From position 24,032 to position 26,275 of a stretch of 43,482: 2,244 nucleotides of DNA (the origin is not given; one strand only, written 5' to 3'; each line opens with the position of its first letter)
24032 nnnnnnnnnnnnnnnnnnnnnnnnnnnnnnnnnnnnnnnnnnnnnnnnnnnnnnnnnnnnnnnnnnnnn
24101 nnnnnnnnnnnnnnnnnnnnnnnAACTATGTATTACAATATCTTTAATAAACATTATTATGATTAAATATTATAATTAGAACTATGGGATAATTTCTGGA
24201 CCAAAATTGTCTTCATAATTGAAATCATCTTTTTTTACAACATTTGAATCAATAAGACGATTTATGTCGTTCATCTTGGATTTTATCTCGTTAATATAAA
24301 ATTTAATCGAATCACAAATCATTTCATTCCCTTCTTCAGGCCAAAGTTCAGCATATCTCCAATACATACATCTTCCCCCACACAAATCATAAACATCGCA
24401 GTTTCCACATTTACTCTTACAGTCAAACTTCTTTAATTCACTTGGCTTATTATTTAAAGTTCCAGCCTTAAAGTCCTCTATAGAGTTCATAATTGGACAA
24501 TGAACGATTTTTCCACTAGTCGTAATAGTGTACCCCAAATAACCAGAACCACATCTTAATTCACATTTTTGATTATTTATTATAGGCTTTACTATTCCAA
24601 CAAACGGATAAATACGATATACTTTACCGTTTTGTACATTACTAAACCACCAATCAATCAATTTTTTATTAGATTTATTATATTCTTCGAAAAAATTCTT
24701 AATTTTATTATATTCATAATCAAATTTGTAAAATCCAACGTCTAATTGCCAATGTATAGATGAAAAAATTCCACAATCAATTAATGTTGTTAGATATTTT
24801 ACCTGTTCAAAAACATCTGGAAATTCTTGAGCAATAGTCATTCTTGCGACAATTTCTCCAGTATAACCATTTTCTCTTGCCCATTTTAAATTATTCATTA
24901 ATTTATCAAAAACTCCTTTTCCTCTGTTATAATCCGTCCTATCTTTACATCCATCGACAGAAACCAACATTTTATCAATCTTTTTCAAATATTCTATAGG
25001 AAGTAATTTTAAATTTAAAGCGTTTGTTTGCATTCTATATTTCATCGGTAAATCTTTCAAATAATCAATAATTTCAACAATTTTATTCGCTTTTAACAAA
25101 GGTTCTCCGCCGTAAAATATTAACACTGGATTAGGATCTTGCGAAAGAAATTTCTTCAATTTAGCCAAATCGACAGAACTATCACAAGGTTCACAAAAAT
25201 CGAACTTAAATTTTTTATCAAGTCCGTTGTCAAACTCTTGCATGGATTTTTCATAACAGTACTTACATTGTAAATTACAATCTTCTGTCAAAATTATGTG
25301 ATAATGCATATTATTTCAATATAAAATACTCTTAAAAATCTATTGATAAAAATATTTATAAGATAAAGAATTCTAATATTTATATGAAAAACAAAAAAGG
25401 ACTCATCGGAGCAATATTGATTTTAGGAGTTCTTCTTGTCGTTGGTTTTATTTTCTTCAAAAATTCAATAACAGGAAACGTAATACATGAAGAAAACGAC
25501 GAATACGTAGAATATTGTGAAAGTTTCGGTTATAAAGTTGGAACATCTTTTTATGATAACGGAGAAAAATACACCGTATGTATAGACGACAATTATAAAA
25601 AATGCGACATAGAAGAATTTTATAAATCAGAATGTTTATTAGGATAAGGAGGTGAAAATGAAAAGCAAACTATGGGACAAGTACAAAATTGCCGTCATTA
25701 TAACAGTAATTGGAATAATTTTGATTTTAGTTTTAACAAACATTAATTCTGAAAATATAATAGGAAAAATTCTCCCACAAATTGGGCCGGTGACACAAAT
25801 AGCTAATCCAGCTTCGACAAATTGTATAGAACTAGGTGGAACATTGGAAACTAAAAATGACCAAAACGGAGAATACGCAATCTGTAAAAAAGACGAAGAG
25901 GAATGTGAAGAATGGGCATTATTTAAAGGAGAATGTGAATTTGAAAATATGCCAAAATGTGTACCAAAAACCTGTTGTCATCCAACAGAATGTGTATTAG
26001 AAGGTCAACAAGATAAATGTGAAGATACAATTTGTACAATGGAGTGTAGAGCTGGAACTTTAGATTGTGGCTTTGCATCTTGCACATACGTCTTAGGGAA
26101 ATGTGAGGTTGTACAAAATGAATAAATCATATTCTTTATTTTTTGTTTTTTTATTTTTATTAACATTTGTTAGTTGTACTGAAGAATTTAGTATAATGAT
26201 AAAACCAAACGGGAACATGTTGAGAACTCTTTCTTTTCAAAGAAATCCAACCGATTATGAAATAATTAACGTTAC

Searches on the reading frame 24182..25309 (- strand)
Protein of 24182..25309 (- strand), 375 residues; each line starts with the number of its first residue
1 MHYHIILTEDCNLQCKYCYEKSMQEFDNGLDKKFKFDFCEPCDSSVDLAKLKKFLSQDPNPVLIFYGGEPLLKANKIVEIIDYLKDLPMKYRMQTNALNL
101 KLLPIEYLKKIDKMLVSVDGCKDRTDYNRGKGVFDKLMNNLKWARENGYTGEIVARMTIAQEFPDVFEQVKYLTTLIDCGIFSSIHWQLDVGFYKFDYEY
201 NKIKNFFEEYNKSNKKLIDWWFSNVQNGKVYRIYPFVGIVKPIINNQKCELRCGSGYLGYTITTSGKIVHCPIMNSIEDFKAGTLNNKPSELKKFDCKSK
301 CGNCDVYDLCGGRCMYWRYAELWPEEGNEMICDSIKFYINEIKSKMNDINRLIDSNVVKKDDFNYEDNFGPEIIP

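Call 3: search_protein_families(library=pfam, proteins=[window:24182-25309:-], max_evalue=1)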
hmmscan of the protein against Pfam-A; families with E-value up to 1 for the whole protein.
window:24182-25309:- (375 aa): 4 families
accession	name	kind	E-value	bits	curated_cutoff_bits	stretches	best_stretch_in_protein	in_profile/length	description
PF04055.27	Radical_SAM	-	2e-13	51.3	29.5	1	5-158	1-149/166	Radical SAM superfamily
PF13353.11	Fer4_12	-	6.6e-09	36.6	22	1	7-124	11-119/137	4Fe-4S single cluster domain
PF14521.12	Aspzincin_M35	-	0.071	14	30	1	201-282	10-84/142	Lysine-specific metallo-endopeptidase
PF20414.3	DUF6698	-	0.46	10.6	23.7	1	171-225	149-205/206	Family of unknown function (DUF6698)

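Call 4: search_protein_families(library=ncbifam, proteins=[window:24182-25309:-], max_evalue=1)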
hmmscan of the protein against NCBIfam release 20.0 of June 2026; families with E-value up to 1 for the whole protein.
window:24182-25309:- (375 aa): 68 families (the best 25 are shown)
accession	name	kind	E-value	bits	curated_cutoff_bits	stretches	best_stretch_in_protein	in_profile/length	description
TIGR04084.1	rSAM_AF0577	subfamily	5.9e-83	278.7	225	1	6-367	2-338/347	TIGR04084 family radical SAM/SPASM domain-containing protein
NF047865.1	rSAM_PapB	equivalog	6.4e-27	94.6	340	1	5-316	7-318/330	PapB family radical SAM/SPASM ranthipeptide maturase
TIGR03906.1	quino_hemo_SAM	equivalog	4.8e-18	65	453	1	7-338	100-439/467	quinohemoprotein amine dehydrogenase maturation protein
TIGR04163.1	rSAM_cobopep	equivalog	1.3e-16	60.4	375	1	8-349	71-419/428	peptide-modifying radical SAM enzyme CbpB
TIGR04148.1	GG_samocin_CFB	equivalog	2e-16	60.2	300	1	7-144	23-170/411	radical SAM peptide maturase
TIGR04068.1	rSAM_ocin_clost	equivalog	3.6e-16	59.1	500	1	7-146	90-234/462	Cys-rich peptide radical SAM maturase CcpM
NF041707.1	rSAM_YhhB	equivalog_domain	7.7e-15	54.7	445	2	9-149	10-157/369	cyclophane-forming radical SAM/SPASM peptide maturase YhhB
NF041298.1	rSAM_mat_DynA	equivalog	1.1e-14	54.2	450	1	8-347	8-354/356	dynobactin maturation radical SAM/SPASM protein DynA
TIGR04280.1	geopep_mat_rSAM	hypoth_equivalog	1.9e-14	53.5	400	2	4-144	87-230/428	geopeptide radical SAM maturase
NF040492.1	not_ScfB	exception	1.3e-13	50.7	855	1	8-316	102-417/450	ScfB-related radical SAM/SPASM orphan maturase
TIGR04083.1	rSAM_pep_methan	hypoth_equivalog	1.3e-13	50.6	300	2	2-158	1-150/376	TIGR04083 family peptide-modifying radical SAM enzyme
TIGR03974.1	rSAM_six_Cys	equivalog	1.5e-13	50.4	425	1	7-314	103-416/451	thioether cross-link-forming SCIFF peptide maturase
TIGR03942.1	sulfatase_rSAM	equivalog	1.7e-13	50.4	349.45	1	9-350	9-361/363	anaerobic sulfatase maturase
TIGR04054.1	rSAM_NirJ1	equivalog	1.9e-13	49.8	650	1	8-163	43-186/387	putative heme d1 biosynthesis radical SAM protein NirJ1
NF038283.1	viperin_w_prok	equivalog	3.4e-13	49.4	180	1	7-133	8-129/281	viperin family antiviral radical SAM protein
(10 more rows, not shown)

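Call 9: search_protein_families(library=padloc, proteins=[window:24182-25309:-], max_evalue=1)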
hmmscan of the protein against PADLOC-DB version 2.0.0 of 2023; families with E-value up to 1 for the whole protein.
window:24182-25309:- (375 aa): 2 families
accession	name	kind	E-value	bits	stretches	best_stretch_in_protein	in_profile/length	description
PDLC02903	pVip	-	7.8e-17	59.6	1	6-140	5-122/257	Viperins not associated with kinases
PDLC02904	pVip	-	5.2e-13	47.1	1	7-140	9-128/262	Viperins associated with kinases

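Call 10: search_protein_families(library=phrogs, proteins=[window:24182-25309:-], max_evalue=1)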
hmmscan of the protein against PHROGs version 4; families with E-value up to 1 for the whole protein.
window:24182-25309:- (375 aa): 7 families
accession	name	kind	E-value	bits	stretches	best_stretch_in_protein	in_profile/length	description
phrog_1802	-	other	5.2e-25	89.3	1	1-349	44-405/556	radical SAM domain-containing protein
phrog_14086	-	other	1e-08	35.9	1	5-147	91-232/353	radical SAM domain-containing protein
phrog_27668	-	unknown function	1.8e-05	25.2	1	2-129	7-125/335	-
phrog_2076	-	moron, auxiliary metabolic gene and host takeover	9.4e-05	23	1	8-98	38-123/247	QueE-like radical SAM domain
phrog_626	-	DNA, RNA and nucleotide metabolism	0.00037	21.1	1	8-86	23-94/164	anaerobic ribonucleotide reductase small subunit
phrog_19488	-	other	0.00069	20.2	1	5-96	54-134/319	radical SAM domain-containing protein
phrog_31524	-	unknown function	0.17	12.4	1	63-131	43-114/190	-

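Call 15: find_encoding_contigs(protein=window:24182-25309:-, flank=10000, max_places=6)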
Protein window:24182-25309:- (375 aa): no gene with exactly this product is on record in the collection.

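Call 22: find_homologous_proteins(query=window:24182-25309:-, max_evalue=1e-20)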
Query window:24182-25309:- (375 aa): 2277 proteins with E <= 1e-20 among 7081 candidates; the best 120 are listed.
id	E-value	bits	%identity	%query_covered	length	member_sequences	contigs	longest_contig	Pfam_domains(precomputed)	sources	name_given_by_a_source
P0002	6.6e-260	880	100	100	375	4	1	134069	PF04055.28,PF13353.12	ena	-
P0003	7.0e-185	633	71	100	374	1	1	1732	PF04055.28,PF13353.12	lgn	-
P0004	1.0e-183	629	71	100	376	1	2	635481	PF04055.28,PF13353.12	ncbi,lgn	-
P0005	2.0e-171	589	65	100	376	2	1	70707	PF04055.28,PF13353.12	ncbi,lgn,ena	-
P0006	5.2e-170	584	65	100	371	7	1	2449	PF04055.28,PF13353.12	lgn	-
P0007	6.6e-167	574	65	100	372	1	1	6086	PF04055.28,PF13353.12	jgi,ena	-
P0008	7.5e-167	574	65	100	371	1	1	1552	PF04055.28,PF13353.12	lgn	-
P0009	2.5e-164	565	62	100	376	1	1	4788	PF04055.28,PF13353.12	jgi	jgi:putative peptide-modifying radical SAM enzyme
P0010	2.4e-162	559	63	100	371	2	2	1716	PF04055.28,PF13353.12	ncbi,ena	-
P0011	1.0e-160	553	64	100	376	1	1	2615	PF04055.28,PF13353.12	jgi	jgi:uncharacterized protein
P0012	9.5e-159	547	63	100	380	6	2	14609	PF04055.28,PF13353.12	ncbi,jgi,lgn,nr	ncbi:TIGR04084 family radical SAM/SPASM domain-containing protein [archaeon]|jgi:uncharacterized pro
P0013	2.0e-156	539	60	100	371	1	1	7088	PF04055.28,PF13353.12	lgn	-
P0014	3.2e-156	539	62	100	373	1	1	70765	PF04055.28,PF13353.12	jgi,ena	-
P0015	7.4e-156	537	62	100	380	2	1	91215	PF04055.28,PF13353.12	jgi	jgi:uncharacterized protein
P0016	2.6e-155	536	62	100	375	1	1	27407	PF04055.28,PF13353.12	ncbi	-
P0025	1.4e-150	520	59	100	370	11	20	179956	PF04055.28,PF13353.12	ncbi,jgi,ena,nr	ncbi:MAG TPA: TIGR04084 family radical SAM/SPASM domain-containing protein [Candidatus Nanoarchaeia 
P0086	2.7e-140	486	57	100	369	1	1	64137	PF04055.28,PF13353.12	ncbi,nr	ncbi:MAG: TIGR04084 family radical SAM/SPASM domain-containing protein [Candidatus Nanoarchaeia arch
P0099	3.9e-139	482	56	100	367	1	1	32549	PF04055.28,PF13353.12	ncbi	ncbi:MAG: TIGR04084 family radical SAM/SPASM domain-containing protein [Candidatus Pacearchaeota arc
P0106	1.3e-138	481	55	100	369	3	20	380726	PF04055.28,PF13353.12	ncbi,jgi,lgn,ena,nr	ncbi:TIGR04084 family radical SAM/SPASM domain-containing protein [Candidatus Pacearchaeota archaeon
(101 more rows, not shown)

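Call 23: find_encoding_contigs(protein=P0004, flank=8000, max_places=3)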
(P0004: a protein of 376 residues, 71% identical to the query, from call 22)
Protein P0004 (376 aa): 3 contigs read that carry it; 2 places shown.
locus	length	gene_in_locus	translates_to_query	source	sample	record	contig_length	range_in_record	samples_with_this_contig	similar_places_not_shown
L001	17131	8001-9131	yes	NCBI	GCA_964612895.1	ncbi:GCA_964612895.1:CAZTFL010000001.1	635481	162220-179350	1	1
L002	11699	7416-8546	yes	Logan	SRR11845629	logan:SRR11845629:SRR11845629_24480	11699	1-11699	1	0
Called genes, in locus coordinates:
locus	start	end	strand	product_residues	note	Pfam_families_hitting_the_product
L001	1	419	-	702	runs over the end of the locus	PF03477:ATP-cone, PF13597:NRDD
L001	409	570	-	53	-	-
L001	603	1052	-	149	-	PF22811:Zn_ribbon_NrdR, PF03477:ATP-cone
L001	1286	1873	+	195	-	PF13549:ATP-grasp_5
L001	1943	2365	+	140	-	-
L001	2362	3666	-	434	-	PF02629:CoA_binding, PF13380:CoA_binding_2, PF13607:Succ_CoA_lig, PF19045:Ligase_CoA_2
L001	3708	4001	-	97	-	-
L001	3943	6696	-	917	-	PF00082:Peptidase_S8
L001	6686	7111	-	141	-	PF03891:DUF333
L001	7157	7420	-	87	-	-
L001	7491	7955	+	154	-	-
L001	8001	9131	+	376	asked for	PF04055:Radical_SAM, PF13353:Fer4_12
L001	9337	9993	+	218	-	PF01936:NYN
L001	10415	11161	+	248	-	PF22625:ECR1_N_2, PF15985:KH_6, PF00013:KH_1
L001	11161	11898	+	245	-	PF01138:RNase_PH, PF03725:RNase_PH_C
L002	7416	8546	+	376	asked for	PF04055:Radical_SAM, PF13353:Fer4_12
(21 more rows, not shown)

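Call 24: find_encoding_contigs(protein=P0005, flank=8000, max_places=3)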
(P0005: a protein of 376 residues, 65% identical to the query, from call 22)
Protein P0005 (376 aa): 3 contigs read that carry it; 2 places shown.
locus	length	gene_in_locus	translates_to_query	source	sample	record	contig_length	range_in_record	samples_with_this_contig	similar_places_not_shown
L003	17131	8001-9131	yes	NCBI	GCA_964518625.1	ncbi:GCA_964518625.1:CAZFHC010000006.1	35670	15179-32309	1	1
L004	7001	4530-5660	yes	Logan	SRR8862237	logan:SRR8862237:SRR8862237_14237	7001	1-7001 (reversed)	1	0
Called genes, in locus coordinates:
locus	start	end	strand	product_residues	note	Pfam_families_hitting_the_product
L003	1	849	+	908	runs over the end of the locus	PF05048:NosD, PF13229:Beta_helix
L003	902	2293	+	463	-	-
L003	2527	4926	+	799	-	PF01326:PPDK_N, PF00391:PEP-utilizers, PF02896:PEP-utilizers_C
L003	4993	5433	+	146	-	-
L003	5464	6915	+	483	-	PF00587:tRNA-synt_2b, PF03129:HGTP_anticodon, PF09180:ProRS-C_1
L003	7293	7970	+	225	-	PF00702:Hydrolase, PF13419:HAD_2, PF13242:Hydrolase_like (weak)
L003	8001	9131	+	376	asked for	PF04055:Radical_SAM, PF13353:Fer4_12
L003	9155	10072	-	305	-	PF12705:PDDEXK_1, PF01930:Cas_Cas4 (weak)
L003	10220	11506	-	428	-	PF00009:GTP_EFTU, PF03144:GTP_EFTU_D2, PF03143:GTP_EFTU_D3, PF22594:GTP-eEF1A_C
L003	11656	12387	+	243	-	PF00590:TP_methylase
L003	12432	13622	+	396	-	PF03009:GDPD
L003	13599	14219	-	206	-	PF00406:ADK, PF13207:AAA_17, PF13238:AAA_18 (faint), PF05191:ADK_lid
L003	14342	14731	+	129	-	PF13508:Acetyltransf_7 (weak)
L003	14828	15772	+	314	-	PF01916:DS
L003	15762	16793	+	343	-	PF02784:Orn_Arg_deC_N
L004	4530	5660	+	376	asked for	PF04055:Radical_SAM, PF13353:Fer4_12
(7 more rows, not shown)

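Call 32: find_encoding_contigs(protein=P0002, flank=10000, max_places=5)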
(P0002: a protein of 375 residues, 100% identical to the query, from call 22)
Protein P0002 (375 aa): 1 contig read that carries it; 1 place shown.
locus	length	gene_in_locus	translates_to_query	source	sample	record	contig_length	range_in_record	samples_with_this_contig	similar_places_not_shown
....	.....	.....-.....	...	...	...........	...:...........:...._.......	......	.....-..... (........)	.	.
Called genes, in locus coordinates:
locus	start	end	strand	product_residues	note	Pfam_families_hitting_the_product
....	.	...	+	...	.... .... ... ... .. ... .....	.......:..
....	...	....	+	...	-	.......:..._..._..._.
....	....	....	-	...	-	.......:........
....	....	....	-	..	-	-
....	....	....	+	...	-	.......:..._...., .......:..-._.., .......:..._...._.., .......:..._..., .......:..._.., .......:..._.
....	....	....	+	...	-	-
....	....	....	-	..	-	-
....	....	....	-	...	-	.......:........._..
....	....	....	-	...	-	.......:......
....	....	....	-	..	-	-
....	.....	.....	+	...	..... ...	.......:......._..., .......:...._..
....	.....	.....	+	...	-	-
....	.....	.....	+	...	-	-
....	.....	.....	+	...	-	-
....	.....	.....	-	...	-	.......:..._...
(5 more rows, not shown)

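Call 34: find_related_loci(query=A2, collection=genome_contigs, flank=6000)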
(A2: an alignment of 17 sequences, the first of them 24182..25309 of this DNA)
Query A2 (375 aa) in genome_contigs; peptide patterns used: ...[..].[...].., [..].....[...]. (x = any residue, [..] = any of these).
242 stretches matched a pattern; 186 encode a relative of the query (tblastn E <= 1e-3); the best 80 are kept; 80 distinct loci.
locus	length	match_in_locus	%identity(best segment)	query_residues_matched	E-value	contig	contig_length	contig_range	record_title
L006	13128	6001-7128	71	1-375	0e+0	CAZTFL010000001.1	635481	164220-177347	MAG TPA_asm: Candidatus Woesearchaeota archaeon isolate SRP263991_co4_30 genome assembly, contig: NODE_1_length_635481_c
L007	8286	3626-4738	63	1-370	2e-161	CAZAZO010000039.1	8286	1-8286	MAG TPA_asm: Candidatus Woesearchaeota archaeon isolate binchicken_co65_98 genome assembly, contig: NODE_32377_length_82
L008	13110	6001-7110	60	1-375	2e-153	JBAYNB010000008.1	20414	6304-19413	MAG: Candidatus Pacearchaeota archaeon isolate SO_2016_LW1_54 scaffold02463_LW64-88_2016, whole genome shotgun sequence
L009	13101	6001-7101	61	1-375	8e-153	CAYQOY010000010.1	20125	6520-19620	MAG TPA_asm: Candidatus Woesearchaeota archaeon isolate binchicken_co27_483 genome assembly, contig: NODE_4722_length_20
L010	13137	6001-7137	61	1-375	2e-151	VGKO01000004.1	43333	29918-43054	MAG: Candidatus Pacearchaeota archaeon isolate K_DeepCast_100m_m1_149 K_DeepCast_100m_m1_149_Ga0194127_10001001, whole g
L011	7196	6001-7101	60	1-375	2e-151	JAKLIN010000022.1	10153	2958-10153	MAG: Nanoarchaeota archaeon isolate RA.bin88 RA.bin88_22, whole genome shotgun sequence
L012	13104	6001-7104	60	1-372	3e-150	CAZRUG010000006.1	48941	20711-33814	MAG TPA_asm: Candidatus Woesearchaeota archaeon isolate SRP252850_co1_134 genome assembly, contig: NODE_1009_length_4894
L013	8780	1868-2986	60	1-375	2e-149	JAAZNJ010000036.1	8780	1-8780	MAG: Candidatus Woesearchaeota archaeon isolate AS27yjCOA_155 88979_AS27, whole genome shotgun sequence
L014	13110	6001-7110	59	1-375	2e-148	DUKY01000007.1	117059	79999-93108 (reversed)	MAG TPA_asm: Nanoarchaeota archaeon isolate UBA9966 contig_3711, whole genome shotgun sequence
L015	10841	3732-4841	59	1-375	5e-148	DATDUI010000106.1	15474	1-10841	MAG TPA_asm: Candidatus Nanoarchaeia archaeon isolate SMAG_U8054 k141_446096, whole genome shotgun sequence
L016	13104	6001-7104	58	1-375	7e-147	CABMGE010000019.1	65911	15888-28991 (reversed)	uncultured archaeon isolate LFW-165_1 genome assembly, contig: LFW1651_26, whole genome shotgun sequence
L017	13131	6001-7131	58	1-375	1e-146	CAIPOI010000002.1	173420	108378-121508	uncultured archaeon isolate LaPlata_bin-1599 genome assembly, contig: bin-1599:2/8, whole genome shotgun sequence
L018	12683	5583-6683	59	1-375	8e-147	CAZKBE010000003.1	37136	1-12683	MAG TPA_asm: Candidatus Woesearchaeota archaeon isolate SRP272421_co4_444 genome assembly, contig: NODE_2019_length_3713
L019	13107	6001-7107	57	1-375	5e-144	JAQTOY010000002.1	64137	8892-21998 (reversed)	MAG: Candidatus Nanoarchaeia archaeon isolate STB_103 NODE_913_length_64137_cov_3.823449_Sandtown_B, whole genome shotgu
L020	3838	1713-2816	56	1-375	6e-148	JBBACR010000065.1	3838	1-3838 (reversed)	MAG: Candidatus Pacearchaeota archaeon isolate SO_2017_LW1_53 NODE_28910_length_3838_cov_4.531393_LW64-88_2017, whole ge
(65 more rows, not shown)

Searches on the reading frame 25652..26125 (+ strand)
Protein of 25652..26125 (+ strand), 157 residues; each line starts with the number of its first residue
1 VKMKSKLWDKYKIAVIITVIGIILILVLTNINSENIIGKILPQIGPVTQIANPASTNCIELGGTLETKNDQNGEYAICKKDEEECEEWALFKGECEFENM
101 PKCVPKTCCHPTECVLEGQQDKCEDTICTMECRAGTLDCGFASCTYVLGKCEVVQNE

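Call 18: search_protein_families(library=pfam, proteins=[window:25652-26125:+], max_evalue=0.001)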
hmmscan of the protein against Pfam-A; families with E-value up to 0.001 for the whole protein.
window:25652-26125:+ (157 aa): 1 family
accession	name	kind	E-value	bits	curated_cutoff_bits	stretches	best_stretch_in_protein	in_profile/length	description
PF03891.20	DUF333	-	1.2e-15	57.9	25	1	50-93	2-46/47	Domain of unknown function (DUF333)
